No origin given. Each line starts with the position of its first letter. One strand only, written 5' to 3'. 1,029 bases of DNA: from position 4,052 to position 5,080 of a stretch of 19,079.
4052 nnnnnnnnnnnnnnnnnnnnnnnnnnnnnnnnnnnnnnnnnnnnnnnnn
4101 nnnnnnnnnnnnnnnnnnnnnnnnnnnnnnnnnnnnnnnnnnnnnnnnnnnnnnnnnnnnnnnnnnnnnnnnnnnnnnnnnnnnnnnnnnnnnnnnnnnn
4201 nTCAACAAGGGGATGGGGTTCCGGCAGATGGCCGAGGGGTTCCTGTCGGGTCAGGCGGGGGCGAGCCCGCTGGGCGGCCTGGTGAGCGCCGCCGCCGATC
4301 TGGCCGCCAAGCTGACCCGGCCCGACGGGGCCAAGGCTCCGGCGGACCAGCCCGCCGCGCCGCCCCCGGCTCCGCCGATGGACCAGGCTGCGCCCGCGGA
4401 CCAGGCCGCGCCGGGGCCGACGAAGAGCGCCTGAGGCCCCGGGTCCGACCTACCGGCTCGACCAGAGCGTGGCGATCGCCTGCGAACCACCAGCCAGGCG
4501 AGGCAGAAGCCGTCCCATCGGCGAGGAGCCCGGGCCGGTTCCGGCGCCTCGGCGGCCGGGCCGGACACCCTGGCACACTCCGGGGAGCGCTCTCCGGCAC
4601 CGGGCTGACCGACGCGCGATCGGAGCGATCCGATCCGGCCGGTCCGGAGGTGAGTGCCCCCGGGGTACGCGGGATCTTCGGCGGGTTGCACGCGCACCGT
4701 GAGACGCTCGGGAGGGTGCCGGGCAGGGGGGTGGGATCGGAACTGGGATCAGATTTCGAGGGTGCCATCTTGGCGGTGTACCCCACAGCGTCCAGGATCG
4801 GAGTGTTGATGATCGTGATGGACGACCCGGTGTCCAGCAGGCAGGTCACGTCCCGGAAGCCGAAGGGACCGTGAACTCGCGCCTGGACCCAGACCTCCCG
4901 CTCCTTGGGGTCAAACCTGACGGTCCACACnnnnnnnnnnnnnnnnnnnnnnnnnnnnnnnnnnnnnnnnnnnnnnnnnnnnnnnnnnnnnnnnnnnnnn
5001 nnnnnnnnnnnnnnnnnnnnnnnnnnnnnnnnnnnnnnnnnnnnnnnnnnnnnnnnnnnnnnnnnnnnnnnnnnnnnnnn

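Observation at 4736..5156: Lower-GC mini-cassette: DUF5678-like small gene translationally coupled to a truncated retropepsin-like aspartic protease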

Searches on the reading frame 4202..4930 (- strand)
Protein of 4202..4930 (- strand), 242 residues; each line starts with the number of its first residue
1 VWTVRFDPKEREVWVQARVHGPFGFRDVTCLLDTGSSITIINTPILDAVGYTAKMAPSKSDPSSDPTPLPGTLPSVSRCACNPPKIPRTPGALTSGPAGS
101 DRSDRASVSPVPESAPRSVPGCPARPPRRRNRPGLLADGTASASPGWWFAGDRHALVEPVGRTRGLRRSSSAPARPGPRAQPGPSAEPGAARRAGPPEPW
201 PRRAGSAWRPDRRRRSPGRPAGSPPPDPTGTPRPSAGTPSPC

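Call 6: search_protein_families(library=pfam, proteins=[window:4202-4930:-], max_evalue=10)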
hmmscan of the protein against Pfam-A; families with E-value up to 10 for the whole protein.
window:4202-4930:- (242 aa): 2 families
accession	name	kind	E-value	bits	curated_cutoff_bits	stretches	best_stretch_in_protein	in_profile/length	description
PF13650.11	Asp_protease_2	-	0.018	16.2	24.3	1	15-54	1-36/90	Aspartyl protease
PF13975.11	gag-asp_proteas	-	0.17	12.9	28.2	1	26-55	8-37/92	gag-polyprotein putative aspartyl protease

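Call 104: list_cluster_members(proteins=[P0001, window:4202-4930:-])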
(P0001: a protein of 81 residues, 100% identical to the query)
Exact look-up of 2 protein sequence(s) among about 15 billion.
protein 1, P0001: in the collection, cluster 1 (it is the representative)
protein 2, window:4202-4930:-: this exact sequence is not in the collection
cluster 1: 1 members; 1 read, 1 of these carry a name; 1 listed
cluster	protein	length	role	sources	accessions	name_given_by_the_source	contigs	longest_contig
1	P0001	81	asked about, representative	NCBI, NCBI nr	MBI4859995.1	MAG: hypothetical protein HY815_06990 [Candidatus Riflebacteria bacterium] | hypothetical protein [Candidatus Riflebacteria bacterium]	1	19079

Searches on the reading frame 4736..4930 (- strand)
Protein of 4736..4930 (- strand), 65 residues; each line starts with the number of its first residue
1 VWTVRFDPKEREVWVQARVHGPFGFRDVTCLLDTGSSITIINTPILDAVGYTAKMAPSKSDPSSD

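Call 6: search_protein_families(library=pfam, proteins=[window:4736-4930:-], max_evalue=10)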
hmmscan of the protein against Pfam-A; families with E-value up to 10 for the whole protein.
window:4736-4930:- (65 aa): 2 families
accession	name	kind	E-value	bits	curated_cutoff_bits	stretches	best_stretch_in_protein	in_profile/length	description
PF13650.11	Asp_protease_2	-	0.0018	19.4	24.3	1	15-54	1-36/90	Aspartyl protease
PF13975.11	gag-asp_proteas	-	0.017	16.1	28.2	1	26-56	8-38/92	gag-polyprotein putative aspartyl protease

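Call 7: search_protein_families(library=ncbifam, proteins=[window:4736-4930:-], max_evalue=1)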
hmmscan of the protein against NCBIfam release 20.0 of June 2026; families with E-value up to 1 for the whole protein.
window:4736-4930:- (65 aa): 1 family
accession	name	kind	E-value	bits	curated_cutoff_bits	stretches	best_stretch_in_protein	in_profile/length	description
NF037972.1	HuaA_fam_RiPP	subfamily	0.022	14.7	35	1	43-55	21-33/40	huazacin family RiPP peptide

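Call 19: find_homologous_proteins(query=window:4766-4930:-)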
Query seq(55 aa): no candidate shares three 5-residue words with the query. No homologue found.

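Call 75: search_protein_families(library=padloc, proteins=[window:4766-4930:-], max_evalue=0.001)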
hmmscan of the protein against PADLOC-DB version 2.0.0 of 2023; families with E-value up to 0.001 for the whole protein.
window:4766-4930:- (55 aa): 1 family
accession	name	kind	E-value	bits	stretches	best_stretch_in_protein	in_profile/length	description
PDLC04405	PDC-M08B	-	0.00093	17.2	1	30-52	28-50/127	-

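Call 76: search_protein_families(library=phrogs, proteins=[window:4766-4930:-], max_evalue=0.01)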
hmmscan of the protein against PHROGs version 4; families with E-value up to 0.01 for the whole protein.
window:4766-4930:- (55 aa): 0 families
